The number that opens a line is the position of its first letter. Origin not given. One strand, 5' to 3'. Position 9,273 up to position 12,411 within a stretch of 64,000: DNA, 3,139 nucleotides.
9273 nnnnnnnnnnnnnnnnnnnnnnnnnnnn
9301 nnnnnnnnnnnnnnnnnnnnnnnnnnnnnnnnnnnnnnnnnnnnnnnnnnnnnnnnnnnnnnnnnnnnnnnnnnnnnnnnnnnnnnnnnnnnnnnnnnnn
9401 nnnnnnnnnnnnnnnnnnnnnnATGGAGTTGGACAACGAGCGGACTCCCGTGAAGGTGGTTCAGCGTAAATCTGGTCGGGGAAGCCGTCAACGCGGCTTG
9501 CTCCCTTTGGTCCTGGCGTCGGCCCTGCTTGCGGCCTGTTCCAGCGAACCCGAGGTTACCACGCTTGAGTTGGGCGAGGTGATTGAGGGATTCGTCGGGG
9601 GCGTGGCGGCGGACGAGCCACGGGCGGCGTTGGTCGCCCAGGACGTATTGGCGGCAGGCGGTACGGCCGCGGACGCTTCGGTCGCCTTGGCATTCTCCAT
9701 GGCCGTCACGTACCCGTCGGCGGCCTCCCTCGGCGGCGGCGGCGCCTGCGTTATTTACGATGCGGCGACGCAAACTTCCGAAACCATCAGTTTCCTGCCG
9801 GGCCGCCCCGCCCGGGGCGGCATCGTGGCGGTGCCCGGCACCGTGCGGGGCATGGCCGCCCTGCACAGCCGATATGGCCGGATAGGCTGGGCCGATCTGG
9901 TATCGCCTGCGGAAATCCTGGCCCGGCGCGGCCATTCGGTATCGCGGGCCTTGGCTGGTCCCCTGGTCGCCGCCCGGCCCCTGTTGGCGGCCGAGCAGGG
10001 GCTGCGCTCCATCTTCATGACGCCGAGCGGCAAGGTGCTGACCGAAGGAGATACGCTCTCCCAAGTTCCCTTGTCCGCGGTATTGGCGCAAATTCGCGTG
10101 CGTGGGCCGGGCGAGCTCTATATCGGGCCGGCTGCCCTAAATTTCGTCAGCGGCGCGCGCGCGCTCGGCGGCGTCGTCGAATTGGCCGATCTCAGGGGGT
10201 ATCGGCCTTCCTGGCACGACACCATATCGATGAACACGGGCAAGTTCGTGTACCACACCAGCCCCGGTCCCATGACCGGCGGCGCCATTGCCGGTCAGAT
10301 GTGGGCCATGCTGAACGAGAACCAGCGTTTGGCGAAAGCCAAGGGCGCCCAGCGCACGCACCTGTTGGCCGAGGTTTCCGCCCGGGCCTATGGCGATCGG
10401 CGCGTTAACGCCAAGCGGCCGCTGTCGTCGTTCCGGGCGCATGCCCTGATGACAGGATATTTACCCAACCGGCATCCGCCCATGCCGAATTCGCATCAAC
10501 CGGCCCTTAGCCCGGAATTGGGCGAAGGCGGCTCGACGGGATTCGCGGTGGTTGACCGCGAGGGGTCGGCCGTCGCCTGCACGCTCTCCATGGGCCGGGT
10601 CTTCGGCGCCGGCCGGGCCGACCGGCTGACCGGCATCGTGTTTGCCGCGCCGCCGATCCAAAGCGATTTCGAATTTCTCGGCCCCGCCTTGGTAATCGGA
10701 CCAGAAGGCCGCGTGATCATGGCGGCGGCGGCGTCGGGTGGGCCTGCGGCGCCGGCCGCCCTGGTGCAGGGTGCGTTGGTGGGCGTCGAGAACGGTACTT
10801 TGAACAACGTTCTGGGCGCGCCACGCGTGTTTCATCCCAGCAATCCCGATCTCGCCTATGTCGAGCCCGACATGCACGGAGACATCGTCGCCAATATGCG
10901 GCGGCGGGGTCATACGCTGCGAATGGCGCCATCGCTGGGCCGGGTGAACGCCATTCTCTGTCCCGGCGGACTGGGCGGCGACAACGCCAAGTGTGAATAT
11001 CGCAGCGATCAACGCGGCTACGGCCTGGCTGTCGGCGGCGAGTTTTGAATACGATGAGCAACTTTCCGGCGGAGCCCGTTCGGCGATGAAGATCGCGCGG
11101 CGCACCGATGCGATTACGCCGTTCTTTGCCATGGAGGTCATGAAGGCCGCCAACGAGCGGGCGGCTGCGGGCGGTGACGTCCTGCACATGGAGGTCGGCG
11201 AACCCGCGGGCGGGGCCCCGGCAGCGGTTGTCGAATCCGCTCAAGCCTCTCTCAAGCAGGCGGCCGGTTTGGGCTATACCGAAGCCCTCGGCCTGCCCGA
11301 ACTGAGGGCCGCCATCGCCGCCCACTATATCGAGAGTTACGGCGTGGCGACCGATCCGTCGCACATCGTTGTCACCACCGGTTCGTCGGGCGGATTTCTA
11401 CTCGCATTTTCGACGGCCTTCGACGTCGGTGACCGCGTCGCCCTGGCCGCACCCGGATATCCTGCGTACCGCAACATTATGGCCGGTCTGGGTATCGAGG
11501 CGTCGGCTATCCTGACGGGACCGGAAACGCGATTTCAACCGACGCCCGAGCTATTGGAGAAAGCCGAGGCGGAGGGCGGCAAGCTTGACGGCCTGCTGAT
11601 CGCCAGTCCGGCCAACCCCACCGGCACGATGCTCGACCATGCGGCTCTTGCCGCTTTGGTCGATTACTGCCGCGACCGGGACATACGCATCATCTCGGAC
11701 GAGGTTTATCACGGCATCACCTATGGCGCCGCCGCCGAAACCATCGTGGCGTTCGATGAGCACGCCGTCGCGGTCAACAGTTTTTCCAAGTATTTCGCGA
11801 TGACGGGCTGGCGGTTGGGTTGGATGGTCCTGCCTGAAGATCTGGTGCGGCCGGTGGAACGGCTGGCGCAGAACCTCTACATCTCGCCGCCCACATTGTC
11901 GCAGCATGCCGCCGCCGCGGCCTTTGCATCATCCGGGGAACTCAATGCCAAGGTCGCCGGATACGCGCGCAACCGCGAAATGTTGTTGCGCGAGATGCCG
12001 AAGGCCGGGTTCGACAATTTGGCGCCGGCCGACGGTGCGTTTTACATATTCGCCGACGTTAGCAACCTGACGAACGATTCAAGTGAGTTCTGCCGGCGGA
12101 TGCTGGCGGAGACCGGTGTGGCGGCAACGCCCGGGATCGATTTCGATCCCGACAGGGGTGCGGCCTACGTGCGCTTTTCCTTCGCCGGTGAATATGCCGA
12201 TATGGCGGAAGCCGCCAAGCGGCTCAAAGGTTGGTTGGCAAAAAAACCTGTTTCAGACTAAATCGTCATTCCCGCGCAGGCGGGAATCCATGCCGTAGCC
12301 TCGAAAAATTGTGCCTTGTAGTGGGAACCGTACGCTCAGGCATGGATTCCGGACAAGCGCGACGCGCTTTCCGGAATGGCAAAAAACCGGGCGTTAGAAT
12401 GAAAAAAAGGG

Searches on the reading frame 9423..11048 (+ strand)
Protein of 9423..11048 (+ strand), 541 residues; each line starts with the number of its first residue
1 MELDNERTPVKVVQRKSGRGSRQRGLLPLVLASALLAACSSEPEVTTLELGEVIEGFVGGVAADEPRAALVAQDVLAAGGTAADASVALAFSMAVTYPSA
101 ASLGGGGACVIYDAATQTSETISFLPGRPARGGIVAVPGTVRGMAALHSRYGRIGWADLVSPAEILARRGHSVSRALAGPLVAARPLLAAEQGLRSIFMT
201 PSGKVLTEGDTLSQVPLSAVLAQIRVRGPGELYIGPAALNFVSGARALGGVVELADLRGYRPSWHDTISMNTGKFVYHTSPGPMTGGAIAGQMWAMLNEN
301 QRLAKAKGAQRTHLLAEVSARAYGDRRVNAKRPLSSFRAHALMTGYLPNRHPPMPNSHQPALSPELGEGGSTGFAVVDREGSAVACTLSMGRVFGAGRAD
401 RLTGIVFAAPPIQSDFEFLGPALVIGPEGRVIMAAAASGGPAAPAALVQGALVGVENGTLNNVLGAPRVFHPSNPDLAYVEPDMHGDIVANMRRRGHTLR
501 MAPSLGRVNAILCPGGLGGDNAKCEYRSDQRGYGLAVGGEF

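Call 50: search_protein_families(library=pfam, proteins=[window:9423-11048:+], max_evalue=0.00001)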
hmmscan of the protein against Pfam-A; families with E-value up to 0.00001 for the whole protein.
window:9423-11048:+ (541 aa): 1 family
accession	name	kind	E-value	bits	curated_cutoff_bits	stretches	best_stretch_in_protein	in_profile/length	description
PF01019.26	G_glu_transpept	-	2.1e-70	238.4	27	1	73-514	1-495/512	Gamma-glutamyltranspeptidase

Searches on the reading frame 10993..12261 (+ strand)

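Call 50: search_protein_families(library=pfam, proteins=[window:10993-12261:+], max_evalue=0.00001)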
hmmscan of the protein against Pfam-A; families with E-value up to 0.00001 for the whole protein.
window:10993-12261:+ (422 aa): 1 family
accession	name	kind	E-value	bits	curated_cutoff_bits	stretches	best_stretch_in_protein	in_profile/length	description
PF00155.27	Aminotran_1_2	-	1.8e-54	185.7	19.7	1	62-411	2-361/361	Aminotransferase class I and II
